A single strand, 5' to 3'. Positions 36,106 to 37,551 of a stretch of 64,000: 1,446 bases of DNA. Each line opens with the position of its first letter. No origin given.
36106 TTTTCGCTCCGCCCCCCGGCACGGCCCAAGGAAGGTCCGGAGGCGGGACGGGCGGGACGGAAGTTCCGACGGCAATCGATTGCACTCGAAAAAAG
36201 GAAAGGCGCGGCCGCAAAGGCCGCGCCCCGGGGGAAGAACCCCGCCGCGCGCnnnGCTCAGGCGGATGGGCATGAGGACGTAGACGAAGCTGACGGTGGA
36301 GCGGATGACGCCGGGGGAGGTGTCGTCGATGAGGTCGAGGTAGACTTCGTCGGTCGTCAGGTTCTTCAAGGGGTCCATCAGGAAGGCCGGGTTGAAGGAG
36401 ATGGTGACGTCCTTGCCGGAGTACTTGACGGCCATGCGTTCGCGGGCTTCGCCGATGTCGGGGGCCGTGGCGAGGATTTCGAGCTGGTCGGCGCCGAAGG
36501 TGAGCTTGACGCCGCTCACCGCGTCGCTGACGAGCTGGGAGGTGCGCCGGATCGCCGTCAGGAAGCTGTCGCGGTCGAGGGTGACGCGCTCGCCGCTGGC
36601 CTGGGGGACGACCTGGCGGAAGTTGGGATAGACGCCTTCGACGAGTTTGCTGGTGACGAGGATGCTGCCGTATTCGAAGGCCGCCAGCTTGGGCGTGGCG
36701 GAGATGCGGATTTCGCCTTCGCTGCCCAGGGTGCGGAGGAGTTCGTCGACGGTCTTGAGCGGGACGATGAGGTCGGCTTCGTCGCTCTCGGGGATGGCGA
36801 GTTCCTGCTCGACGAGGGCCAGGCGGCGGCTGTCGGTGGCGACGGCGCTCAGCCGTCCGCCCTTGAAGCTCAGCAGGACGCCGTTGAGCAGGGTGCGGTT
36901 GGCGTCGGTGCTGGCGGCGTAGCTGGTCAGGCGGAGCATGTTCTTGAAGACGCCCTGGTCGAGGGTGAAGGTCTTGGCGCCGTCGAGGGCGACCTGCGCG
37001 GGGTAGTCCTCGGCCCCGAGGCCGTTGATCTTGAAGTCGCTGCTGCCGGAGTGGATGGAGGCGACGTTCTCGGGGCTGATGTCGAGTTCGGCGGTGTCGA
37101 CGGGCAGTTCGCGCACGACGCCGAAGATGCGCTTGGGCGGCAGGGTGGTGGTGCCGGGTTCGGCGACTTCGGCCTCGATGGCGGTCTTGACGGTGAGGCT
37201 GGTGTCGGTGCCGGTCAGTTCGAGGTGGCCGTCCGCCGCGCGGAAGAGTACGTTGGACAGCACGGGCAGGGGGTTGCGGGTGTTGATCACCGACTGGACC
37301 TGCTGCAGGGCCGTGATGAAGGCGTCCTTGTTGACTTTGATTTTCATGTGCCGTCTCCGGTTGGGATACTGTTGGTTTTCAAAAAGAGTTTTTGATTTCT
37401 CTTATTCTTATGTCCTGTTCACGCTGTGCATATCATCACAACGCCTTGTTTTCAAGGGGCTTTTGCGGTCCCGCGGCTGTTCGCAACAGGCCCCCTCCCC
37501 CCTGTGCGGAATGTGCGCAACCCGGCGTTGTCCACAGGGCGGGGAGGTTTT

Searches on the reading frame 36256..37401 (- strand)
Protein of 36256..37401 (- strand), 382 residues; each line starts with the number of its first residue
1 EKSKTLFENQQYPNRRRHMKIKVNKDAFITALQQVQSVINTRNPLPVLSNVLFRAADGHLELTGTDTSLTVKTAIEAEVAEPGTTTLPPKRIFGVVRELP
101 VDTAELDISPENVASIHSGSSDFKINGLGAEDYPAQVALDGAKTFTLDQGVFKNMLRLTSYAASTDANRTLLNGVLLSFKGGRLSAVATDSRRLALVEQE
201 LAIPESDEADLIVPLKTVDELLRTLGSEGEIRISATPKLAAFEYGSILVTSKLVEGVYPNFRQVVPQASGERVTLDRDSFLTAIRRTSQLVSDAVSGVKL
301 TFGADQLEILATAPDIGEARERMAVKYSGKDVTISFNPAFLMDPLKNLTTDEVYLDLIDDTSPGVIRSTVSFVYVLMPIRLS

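Call 29: search_protein_families(library=pfam, proteins=[window:36256-37401:-], max_evalue=0.00001)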
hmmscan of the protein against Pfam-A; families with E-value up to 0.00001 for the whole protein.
window:36256-37401:- (382 aa): 3 families
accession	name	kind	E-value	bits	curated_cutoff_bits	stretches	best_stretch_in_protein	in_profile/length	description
PF00712.24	DNA_pol3_beta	-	2.3e-36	125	24.4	1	19-135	1-118/120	DNA polymerase III beta subunit, N-terminal domain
PF02768.20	DNA_pol3_beta_3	-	1.5e-27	96.2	27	1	262-380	1-121/121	DNA polymerase III beta subunit, C-terminal domain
PF02767.21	DNA_pol3_beta_2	-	3e-27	95.7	27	1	147-260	2-116/116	DNA polymerase III beta subunit, central domain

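Call 50: find_encoding_contigs(protein=window:36256-37347:-, flank=10000, max_places=4)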
Protein window:36256-37347:- (364 aa): 23 contigs read that carry it; 4 places shown.
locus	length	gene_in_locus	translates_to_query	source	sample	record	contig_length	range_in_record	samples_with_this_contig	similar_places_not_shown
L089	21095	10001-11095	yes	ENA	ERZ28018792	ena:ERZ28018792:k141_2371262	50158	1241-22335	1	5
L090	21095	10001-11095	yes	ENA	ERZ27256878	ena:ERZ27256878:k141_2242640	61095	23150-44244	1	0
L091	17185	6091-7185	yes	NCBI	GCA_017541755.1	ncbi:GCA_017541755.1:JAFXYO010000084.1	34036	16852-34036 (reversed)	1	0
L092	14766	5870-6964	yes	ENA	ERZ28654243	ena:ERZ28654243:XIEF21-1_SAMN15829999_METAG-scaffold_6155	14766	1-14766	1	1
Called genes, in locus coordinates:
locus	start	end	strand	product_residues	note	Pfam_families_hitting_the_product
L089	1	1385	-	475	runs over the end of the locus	PF02934:GatB_N, PF02637:GatB_Yqey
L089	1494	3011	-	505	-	PF01425:Amidase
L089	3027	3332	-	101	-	PF02686:GatC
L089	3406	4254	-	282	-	-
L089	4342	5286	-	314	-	PF00586:AIRS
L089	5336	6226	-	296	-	-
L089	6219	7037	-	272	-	PF14602:Hexapep_2 (faint), PF25084:LbH_EIF2B (faint), PF25087:GMPPB_C (weak), PF00132:Hexapep (weak), PF13720:Acetyltransf_11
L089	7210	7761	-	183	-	PF21349:RUBY_RBDX, PF00210:Ferritin (faint), PF02915:Rubrerythrin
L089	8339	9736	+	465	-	PF11638:DnaA_N, PF00308:Bac_DnaA, PF01695:IstB_IS21, PF00004:AAA (weak), PF08299:Bac_DnaA_C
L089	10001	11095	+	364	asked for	PF00712:DNA_pol3_beta, PF02767:DNA_pol3_beta_2, PF02768:DNA_pol3_beta_3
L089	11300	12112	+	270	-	PF14237:GYF_2, PF06161:DUF975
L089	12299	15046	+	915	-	PF01326:PPDK_N, PF00391:PEP-utilizers, PF02896:PEP-utilizers_C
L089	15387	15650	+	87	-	-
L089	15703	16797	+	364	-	PF03739:LptF_LptG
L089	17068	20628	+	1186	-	PF04257:RecC_N, PF27451:RecC_4th, PF17946:RecC_C (weak)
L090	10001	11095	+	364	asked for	PF00712:DNA_pol3_beta, PF02767:DNA_pol3_beta_2, PF02768:DNA_pol3_beta_3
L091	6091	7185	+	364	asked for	PF00712:DNA_pol3_beta, PF02767:DNA_pol3_beta_2, PF02768:DNA_pol3_beta_3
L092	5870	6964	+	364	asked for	PF00712:DNA_pol3_beta, PF02767:DNA_pol3_beta_2, PF02768:DNA_pol3_beta_3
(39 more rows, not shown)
